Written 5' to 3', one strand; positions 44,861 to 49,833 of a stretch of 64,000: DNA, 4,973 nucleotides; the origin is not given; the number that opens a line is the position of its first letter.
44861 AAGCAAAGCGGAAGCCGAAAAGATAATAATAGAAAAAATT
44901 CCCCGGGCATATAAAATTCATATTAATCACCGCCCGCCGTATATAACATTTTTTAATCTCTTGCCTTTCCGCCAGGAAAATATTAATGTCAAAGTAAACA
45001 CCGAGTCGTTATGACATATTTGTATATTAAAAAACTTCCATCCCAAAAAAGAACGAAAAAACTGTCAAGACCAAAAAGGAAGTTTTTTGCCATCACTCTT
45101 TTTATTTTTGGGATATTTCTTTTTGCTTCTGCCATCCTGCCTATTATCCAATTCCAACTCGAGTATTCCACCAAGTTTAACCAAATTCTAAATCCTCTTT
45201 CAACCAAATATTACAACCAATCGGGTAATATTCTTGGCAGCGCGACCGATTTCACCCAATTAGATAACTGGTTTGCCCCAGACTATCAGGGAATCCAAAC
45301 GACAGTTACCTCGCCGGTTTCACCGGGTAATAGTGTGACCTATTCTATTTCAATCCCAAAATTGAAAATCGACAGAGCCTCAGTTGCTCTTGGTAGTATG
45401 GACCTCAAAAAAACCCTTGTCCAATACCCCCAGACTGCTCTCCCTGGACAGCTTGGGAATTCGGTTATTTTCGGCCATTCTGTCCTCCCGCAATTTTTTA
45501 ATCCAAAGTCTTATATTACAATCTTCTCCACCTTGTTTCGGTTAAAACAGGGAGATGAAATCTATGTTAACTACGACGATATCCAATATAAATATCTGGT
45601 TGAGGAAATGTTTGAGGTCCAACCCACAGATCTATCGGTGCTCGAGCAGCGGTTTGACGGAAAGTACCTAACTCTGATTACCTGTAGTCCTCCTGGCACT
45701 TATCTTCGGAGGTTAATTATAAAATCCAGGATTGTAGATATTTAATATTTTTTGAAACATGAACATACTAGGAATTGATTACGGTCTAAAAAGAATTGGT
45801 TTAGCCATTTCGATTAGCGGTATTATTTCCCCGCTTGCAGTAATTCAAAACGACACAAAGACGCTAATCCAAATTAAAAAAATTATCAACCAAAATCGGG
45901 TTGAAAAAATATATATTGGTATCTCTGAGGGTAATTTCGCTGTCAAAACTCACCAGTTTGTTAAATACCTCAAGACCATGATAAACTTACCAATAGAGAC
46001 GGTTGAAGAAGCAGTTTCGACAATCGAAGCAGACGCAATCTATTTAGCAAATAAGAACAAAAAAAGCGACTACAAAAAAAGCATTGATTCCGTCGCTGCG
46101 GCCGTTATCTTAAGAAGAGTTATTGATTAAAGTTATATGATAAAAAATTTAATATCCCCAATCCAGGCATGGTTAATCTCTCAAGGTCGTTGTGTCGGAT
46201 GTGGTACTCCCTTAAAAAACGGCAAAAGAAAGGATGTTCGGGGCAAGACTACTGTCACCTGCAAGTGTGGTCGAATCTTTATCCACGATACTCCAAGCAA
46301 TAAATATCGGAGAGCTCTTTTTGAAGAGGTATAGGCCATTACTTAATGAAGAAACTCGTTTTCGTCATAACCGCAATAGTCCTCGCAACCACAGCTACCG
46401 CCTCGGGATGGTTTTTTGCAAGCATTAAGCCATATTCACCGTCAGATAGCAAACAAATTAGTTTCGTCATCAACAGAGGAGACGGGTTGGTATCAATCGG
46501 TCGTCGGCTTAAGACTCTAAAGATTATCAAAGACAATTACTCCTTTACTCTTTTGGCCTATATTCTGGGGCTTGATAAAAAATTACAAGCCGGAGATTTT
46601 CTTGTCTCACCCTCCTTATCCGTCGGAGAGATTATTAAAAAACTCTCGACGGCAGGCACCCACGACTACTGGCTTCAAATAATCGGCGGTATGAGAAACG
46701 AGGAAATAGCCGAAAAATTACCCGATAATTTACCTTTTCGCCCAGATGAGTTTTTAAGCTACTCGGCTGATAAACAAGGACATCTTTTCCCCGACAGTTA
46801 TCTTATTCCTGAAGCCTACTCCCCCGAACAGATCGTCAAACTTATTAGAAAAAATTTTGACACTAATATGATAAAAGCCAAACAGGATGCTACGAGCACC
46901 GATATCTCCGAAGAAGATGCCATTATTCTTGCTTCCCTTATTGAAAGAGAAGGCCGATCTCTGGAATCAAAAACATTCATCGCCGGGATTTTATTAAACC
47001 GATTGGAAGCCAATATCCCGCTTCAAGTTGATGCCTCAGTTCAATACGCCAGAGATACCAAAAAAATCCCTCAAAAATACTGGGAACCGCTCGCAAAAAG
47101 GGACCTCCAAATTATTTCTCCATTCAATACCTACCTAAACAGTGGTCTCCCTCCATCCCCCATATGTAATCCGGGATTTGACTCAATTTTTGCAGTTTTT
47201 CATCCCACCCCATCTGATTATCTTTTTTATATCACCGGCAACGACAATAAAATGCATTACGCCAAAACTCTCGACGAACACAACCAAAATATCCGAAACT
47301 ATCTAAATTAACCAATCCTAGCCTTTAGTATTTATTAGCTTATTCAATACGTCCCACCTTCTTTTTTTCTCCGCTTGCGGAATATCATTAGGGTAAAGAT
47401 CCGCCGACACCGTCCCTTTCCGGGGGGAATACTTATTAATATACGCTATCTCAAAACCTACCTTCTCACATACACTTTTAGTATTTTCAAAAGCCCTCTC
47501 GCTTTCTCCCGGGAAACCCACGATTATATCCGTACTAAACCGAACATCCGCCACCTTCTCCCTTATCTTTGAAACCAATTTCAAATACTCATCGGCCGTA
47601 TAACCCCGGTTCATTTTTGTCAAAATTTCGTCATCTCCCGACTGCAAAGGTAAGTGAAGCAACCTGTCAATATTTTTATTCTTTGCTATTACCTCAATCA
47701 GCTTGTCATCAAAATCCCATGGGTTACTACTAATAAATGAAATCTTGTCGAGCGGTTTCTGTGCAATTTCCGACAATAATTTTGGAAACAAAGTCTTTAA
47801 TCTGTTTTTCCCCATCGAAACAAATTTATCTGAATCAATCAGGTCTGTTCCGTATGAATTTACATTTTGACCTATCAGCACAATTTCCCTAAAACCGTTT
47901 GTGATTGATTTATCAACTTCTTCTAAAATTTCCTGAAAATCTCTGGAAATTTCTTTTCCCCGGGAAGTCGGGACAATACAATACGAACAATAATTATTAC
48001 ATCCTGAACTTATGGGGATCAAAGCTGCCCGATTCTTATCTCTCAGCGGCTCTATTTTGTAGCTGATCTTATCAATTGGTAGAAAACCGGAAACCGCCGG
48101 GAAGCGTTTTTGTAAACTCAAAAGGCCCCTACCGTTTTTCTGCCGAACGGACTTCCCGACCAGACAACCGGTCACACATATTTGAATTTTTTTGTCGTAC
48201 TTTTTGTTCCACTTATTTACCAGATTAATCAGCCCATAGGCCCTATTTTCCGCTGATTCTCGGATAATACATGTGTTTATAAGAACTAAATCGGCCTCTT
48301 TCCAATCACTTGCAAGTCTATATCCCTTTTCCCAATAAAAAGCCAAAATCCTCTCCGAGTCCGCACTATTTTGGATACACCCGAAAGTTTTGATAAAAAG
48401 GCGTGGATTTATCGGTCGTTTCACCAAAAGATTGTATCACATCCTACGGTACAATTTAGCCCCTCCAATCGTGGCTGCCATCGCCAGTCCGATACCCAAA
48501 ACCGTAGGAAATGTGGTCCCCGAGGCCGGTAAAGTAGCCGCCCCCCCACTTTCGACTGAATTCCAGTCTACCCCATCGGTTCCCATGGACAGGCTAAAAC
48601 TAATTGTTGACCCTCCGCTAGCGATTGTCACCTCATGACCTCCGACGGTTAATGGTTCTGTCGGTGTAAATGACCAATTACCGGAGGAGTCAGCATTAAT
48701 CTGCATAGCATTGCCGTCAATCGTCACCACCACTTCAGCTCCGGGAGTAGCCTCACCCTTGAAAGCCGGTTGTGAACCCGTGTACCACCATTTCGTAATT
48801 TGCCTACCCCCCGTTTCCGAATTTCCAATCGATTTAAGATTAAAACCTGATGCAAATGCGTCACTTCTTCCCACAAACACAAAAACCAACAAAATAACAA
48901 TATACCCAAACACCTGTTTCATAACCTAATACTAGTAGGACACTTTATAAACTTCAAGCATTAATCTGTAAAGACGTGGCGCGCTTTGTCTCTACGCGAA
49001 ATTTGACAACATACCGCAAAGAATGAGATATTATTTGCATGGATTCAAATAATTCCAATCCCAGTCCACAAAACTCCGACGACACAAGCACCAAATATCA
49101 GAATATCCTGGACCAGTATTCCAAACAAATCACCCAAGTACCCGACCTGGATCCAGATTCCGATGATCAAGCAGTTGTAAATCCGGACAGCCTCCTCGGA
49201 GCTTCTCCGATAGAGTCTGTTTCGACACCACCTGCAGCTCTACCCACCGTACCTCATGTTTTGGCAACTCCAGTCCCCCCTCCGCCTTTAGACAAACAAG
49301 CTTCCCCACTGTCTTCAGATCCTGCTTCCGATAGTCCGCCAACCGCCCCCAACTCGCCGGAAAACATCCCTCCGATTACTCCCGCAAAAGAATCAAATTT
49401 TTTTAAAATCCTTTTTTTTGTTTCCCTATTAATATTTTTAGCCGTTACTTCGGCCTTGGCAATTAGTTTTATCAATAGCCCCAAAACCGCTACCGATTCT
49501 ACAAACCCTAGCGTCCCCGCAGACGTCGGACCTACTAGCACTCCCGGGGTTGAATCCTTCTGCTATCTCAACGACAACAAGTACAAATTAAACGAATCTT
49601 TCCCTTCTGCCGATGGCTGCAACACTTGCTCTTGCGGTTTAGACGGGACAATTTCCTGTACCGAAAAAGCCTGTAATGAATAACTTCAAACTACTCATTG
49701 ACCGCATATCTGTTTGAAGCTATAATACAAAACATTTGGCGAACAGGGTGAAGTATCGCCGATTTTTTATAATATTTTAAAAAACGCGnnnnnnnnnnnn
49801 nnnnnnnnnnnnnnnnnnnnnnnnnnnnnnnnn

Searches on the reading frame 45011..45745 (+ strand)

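Call 72: search_protein_families(library=pfam, proteins=[window:45011-45745:+], max_evalue=0.0001)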
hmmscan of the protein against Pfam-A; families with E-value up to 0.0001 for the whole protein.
window:45011-45745:+ (244 aa): 1 family
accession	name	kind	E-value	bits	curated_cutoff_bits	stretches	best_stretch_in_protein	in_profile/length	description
PF04203.18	Sortase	-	4.8e-23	81.7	26.6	1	113-240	1-123/125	Sortase domain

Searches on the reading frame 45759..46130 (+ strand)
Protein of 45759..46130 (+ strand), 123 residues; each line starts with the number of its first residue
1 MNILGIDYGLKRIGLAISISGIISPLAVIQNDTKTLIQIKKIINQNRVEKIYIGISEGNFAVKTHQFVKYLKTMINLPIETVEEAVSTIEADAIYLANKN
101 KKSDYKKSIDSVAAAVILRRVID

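Call 72: search_protein_families(library=pfam, proteins=[window:45759-46130:+], max_evalue=0.0001)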
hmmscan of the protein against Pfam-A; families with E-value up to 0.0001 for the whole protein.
window:45759-46130:+ (123 aa): 1 family
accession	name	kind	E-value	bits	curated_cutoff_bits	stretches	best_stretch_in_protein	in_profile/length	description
PF03652.20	RuvX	-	6.7e-24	85.2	29.2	1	1-123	1-133/134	Holliday junction resolvase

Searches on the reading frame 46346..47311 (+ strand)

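Call 72: search_protein_families(library=pfam, proteins=[window:46346-47311:+], max_evalue=0.0001)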
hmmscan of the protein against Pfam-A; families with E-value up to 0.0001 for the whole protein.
window:46346-47311:+ (321 aa): 1 family
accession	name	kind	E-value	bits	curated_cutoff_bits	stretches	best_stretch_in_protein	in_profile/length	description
PF02618.21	YceG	-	2.3e-65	221.2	32.4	1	40-317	1-274/275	YceG-like family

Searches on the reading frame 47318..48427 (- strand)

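Call 72: search_protein_families(library=pfam, proteins=[window:47318-48427:-], max_evalue=0.0001)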
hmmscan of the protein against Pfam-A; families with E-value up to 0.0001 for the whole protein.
window:47318-48427:- (369 aa): 2 families
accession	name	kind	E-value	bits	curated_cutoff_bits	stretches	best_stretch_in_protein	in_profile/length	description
PF04055.27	Radical_SAM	-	1.1e-26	94.4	29.5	1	137-316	1-162/166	Radical SAM superfamily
PF00919.26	UPF0004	-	3e-20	72.5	27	1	9-92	1-81/98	Uncharacterized protein family UPF0004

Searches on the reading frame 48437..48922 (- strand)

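Call 72: search_protein_families(library=pfam, proteins=[window:48437-48922:-], max_evalue=0.0001)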
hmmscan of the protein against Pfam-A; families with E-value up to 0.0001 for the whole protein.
window:48437-48922:- (161 aa): 1 family
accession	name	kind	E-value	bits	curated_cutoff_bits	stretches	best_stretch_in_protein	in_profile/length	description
PF19077.6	Big_13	-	1.5e-07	32.3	27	1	50-100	27-81/102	Bacterial Ig-like domain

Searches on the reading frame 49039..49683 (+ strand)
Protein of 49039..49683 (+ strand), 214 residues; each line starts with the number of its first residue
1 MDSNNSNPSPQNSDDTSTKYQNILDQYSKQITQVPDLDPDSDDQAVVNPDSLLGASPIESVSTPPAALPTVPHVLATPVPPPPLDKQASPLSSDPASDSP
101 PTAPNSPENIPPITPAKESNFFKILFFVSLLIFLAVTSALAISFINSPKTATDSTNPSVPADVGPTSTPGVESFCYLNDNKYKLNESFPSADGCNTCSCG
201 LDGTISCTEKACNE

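Call 73: search_protein_families(library=pfam, proteins=[window:49039-49683:+], max_evalue=0.01)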
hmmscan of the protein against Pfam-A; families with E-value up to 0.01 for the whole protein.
window:49039-49683:+ (214 aa): 1 family
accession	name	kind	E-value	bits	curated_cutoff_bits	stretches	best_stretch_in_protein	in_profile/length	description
PF05375.19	Pacifastin_I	-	1.6e-06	28.1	27.9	1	192-213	10-31/40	Pacifastin inhibitor (LCMII)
